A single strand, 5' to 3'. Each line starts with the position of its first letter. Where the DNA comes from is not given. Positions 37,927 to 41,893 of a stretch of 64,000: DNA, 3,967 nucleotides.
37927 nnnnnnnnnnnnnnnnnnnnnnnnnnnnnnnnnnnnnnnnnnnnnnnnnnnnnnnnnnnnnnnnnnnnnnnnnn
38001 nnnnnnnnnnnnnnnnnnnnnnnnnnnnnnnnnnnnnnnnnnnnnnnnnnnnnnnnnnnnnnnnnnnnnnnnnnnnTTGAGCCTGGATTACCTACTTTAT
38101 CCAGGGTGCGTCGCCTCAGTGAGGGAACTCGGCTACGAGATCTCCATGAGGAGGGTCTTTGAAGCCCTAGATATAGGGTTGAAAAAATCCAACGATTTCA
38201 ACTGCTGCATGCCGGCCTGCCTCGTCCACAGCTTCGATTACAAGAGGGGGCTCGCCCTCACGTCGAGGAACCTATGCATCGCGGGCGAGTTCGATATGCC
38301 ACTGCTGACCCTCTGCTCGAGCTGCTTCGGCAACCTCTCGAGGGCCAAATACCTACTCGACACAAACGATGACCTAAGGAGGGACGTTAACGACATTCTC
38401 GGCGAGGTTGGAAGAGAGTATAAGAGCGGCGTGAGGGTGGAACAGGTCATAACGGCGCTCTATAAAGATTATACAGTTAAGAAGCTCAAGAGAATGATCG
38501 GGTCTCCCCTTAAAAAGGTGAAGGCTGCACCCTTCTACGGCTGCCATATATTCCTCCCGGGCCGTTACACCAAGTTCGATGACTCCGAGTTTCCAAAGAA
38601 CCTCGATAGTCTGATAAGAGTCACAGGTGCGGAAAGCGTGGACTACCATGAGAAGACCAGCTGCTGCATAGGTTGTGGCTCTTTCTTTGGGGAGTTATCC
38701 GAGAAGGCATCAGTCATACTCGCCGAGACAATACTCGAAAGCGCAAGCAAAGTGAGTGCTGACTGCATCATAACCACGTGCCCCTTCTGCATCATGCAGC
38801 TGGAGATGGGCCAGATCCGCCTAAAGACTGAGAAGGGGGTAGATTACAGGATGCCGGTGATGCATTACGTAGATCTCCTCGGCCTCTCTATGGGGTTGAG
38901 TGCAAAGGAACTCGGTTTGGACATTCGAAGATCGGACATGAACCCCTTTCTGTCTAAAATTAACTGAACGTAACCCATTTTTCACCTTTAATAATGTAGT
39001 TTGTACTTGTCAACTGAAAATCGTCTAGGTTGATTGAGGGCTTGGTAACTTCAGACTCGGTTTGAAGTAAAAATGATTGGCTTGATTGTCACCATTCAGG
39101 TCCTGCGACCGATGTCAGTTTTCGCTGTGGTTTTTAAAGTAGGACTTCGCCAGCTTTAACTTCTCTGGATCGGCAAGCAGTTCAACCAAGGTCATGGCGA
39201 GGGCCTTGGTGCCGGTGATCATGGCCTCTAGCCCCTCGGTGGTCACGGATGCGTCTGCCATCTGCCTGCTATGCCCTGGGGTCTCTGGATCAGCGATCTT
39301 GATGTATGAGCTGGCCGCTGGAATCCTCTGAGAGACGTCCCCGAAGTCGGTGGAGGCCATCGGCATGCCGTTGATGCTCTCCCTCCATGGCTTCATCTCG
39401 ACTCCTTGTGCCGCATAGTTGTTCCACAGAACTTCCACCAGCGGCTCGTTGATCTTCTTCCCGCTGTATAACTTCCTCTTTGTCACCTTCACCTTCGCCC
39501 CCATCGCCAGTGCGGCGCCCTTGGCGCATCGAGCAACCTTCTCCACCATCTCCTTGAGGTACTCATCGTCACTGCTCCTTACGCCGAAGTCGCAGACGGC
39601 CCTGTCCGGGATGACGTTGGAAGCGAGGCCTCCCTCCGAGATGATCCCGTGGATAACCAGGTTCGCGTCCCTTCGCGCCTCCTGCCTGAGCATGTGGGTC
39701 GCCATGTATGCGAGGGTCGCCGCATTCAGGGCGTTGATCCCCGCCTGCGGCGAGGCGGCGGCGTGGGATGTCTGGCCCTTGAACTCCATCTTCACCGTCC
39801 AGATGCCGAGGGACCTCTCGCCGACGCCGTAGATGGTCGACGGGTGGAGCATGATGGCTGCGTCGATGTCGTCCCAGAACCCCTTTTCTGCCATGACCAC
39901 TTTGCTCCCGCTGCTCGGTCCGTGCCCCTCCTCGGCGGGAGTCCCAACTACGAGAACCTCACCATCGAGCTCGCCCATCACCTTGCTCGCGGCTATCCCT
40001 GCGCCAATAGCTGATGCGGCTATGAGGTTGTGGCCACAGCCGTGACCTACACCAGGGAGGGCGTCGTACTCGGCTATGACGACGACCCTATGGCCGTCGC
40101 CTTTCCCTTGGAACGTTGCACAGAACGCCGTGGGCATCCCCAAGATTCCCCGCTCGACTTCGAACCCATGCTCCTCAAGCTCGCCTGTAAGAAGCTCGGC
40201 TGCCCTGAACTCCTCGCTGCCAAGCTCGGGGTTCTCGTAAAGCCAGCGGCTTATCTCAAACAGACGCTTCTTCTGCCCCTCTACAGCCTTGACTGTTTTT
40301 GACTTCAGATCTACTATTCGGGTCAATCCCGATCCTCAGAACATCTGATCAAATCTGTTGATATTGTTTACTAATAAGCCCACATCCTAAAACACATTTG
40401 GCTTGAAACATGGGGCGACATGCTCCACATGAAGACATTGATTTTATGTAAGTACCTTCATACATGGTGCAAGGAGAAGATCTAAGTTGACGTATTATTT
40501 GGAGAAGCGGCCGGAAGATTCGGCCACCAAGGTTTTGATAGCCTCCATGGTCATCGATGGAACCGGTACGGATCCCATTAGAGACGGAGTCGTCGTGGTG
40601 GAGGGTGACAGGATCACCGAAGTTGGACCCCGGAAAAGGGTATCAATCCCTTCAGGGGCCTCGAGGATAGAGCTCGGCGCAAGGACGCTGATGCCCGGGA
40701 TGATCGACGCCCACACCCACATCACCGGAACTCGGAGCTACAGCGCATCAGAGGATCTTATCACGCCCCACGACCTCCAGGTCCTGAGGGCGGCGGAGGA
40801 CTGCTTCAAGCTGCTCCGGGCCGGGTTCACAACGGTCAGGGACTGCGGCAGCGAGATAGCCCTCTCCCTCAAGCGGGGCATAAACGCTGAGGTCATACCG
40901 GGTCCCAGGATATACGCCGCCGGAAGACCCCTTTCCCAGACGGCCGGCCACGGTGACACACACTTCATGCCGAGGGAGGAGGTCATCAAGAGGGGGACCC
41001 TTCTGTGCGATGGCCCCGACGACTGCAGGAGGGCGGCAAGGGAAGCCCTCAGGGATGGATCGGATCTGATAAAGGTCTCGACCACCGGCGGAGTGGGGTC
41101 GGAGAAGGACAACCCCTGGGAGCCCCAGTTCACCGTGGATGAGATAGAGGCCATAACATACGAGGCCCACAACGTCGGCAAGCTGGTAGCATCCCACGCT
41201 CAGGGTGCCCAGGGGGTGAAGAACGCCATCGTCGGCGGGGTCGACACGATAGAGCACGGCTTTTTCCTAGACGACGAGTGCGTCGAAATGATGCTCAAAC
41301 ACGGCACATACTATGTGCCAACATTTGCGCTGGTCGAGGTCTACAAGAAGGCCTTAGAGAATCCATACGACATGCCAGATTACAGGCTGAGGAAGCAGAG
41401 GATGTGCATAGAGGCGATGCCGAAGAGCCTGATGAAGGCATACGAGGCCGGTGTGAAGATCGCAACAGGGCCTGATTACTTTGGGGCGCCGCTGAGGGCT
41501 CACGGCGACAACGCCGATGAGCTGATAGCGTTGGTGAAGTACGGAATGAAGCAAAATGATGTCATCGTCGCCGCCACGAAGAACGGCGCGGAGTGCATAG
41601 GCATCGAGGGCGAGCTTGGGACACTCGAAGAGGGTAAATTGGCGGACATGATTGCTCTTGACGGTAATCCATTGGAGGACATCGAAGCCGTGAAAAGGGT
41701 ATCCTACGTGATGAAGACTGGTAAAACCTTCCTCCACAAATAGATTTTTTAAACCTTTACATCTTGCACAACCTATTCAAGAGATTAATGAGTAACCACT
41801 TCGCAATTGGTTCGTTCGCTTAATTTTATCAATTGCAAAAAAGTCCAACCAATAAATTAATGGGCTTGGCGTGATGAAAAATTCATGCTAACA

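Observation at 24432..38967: Exceptionally dense Hdr/Mvh supercluster: 12-gene operon with duplicated modules plus a divergent hdrCB pair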

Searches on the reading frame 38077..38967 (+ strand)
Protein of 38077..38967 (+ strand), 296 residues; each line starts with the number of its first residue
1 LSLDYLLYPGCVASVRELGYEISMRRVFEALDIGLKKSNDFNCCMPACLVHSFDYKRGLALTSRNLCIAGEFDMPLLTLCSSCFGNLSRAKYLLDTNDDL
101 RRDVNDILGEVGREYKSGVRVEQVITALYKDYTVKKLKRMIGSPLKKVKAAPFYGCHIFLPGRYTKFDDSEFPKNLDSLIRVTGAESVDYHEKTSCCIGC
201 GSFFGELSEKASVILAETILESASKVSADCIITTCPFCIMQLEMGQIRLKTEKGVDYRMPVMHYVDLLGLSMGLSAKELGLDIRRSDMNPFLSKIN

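Call 6: search_protein_families(library=ncbifam, proteins=[window:38077-38967:+], max_evalue=0.00001)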
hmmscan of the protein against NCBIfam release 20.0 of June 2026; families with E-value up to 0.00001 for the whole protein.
window:38077-38967:+ (296 aa): 6 families
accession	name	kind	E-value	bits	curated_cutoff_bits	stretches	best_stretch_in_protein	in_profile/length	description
TIGR03288.1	CoB_CoM_SS_B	equivalog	3.5e-74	249.7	345.15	1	5-295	2-290/290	CoB--CoM heterodisulfide reductase subunit B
NF042965.1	MFR_anch_SdhE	equivalog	1e-47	163.1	500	1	5-283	3-273/282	8-methylmenaquinol:fumarate reductase membrane anchor subunit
NF041780.1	hetero_SS_HdrB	equivalog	2.6e-27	95.9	450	1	5-292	6-302/304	ferredoxin:CoB-CoM heterodisulfide reductase subunit HdrB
NF045670.1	quin_L_LdhH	equivalog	1.4e-10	40.1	800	1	6-249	470-692/706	L-lactate dehydrogenase (quinone) large subunit LdhH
NF004898.0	PRK06259.1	equivalog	7.2e-07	28.2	385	1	7-268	266-484/488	fumarate reductase (CoM/CoB) subunit TfrB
NF008369.0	PRK11168.1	equivalog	3.3e-06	26.3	278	0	8-245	172-383/401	anaerobic glycerol-3-phosphate dehydrogenase subunit C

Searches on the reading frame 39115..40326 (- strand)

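Call 6: search_protein_families(library=ncbifam, proteins=[window:39115-40326:-], max_evalue=0.00001)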
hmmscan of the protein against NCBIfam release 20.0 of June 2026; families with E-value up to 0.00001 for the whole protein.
window:39115-40326:- (403 aa): 19 families
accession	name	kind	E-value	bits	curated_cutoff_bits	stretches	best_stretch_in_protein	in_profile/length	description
TIGR01891.1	amidohydrolases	subfamily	8.4e-71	239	153.75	1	23-353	2-350/366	amidohydrolase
NF040868.1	carboxypep_CpsA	equivalog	7.9e-28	97.3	500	1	12-296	5-307/391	carboxypeptidase CpsA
NF038260.1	ectoine_DoeB_2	equivalog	1.1e-15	57.4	550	1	24-347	10-346/378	N(2)-acetyl-L-2,4-diaminobutanoate deacetylase DoeB2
NF005602.0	PRK07338.1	equivalog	8.8e-12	44.3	357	1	152-293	181-320/409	hydrolase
NF004788.0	PRK06133.1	subfamily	2.1e-11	43.4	349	1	138-282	181-320/417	glutamate carboxypeptidase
TIGR01900.1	dapE-gram_pos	equivalog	2.8e-10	39.7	304.2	1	111-302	102-291/351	succinyl-diaminopimelate desuccinylase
NF006365.0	PRK08588.1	subfamily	5.7e-10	39.1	289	1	118-321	125-329/383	succinyl-diaminopimelate desuccinylase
TIGR01910.1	DapE-ArgE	subfamily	8.7e-10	38.3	217.6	1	107-272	114-280/373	ArgE/DapE family deacylase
NF006771.0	PRK09290.1-5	subfamily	1.2e-08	33.9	399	1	167-310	207-350/413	allantoate amidohydrolase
NF058540.1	Ncarbamyl_ErtE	equivalog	2.1e-08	33.2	520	1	167-305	209-350/418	N-carbamyl-l-glutamate amidohydrolase ErtE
TIGR01883.1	PepT-like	hypoth_equivalog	2.6e-08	33.2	274.25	1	177-311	174-306/361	peptidase T-like protein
NF006770.0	PRK09290.1-4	equivalog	4.9e-07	28.8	372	1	178-367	215-394/403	allantoate amidohydrolase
NF009557.0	PRK13009.1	equivalog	7.1e-07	28.7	284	1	109-284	107-292/377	succinyl-diaminopimelate desuccinylase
NF006769.0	PRK09290.1-3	subfamily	1.1e-06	27.6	452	1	164-308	206-350/417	allantoate amidohydrolase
NF009555.0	PRK13004.1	equivalog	1.8e-06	27.1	321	0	102-295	115-306/399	YgeY family selenium metabolism-linked hydrolase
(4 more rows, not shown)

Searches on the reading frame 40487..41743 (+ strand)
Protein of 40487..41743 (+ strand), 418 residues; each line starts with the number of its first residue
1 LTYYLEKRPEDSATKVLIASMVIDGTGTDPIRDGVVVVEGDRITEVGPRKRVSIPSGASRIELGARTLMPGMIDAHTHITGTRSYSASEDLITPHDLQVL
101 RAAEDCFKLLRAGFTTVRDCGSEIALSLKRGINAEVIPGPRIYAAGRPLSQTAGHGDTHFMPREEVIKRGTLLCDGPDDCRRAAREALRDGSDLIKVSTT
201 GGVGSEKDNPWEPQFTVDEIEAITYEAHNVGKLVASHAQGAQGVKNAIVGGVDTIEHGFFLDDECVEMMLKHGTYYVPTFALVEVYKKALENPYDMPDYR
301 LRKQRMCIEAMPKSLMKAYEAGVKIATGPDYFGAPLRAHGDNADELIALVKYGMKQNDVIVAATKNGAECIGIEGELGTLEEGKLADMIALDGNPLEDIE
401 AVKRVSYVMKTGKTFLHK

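Call 6: search_protein_families(library=ncbifam, proteins=[window:40487-41743:+], max_evalue=0.00001)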
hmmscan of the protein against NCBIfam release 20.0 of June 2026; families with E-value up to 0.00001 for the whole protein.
window:40487-41743:+ (418 aa): 27 families (the best 25 are shown)
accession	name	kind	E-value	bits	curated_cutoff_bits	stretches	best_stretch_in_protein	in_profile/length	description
NF051886.1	XaaProDiPepCaul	equivalog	2.5e-100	336.3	500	1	17-414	2-396/398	Xaa-Pro dipeptidase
TIGR01224.1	hutI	equivalog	3.6e-14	52.4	298.15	2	347-413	307-376/377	imidazolonepropionase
NF005557.0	PRK07228.1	equivalog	2.1e-13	49.8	522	1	353-397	336-385/445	5'-deoxyadenosine deaminase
NF006056.0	PRK08204.1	subfamily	1.1e-11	44.2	391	0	347-395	335-383/449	hypothetical protein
NF006549.0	PRK09045.1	equivalog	2.9e-11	42.7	540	1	356-398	343-385/444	TRZ/ATZ family hydrolase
NF006689.0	PRK09237.1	equivalog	8.5e-11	41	371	0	19-123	9-95/383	amidohydrolase/deacetylase family metallohydrolase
TIGR00221.1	nagA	equivalog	1.3e-10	40.8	225.65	0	15-80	4-66/380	N-acetylglucosamine-6-phosphate deacetylase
NF006055.0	PRK08203.1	equivalog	2.4e-10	39.5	532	0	28-85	21-79/455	8-oxoguanine deaminase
NF006679.0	PRK09228.1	subfamily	3.9e-10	39.1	351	0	31-83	29-83/433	guanine deaminase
TIGR02318.1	phosphono_phnM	equivalog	2.5e-09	36.5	390.55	0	29-120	11-94/376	phosphonate metabolism protein PhnM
TIGR02967.1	guan_deamin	equivalog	9.4e-09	34.7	375.4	0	31-87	4-62/401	guanine deaminase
NF004701.0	PRK06038.1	equivalog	1.1e-08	34.2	609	0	15-86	5-73/432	N-ethylammeline chlorohydrolase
NF011990.0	PRK15446.2-6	subfamily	1.5e-08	33.8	233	0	30-77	16-64/390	alpha-D-ribose 1-methylphosphonate 5-triphosphate diphosphatase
NF009060.0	PRK12394.1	equivalog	1.1e-07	31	442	0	351-388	298-335/381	metallo-dependent hydrolase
NF004995.0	PRK06380.1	subfamily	3.3e-07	29.6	567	0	24-86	12-70/418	metal-dependent hydrolase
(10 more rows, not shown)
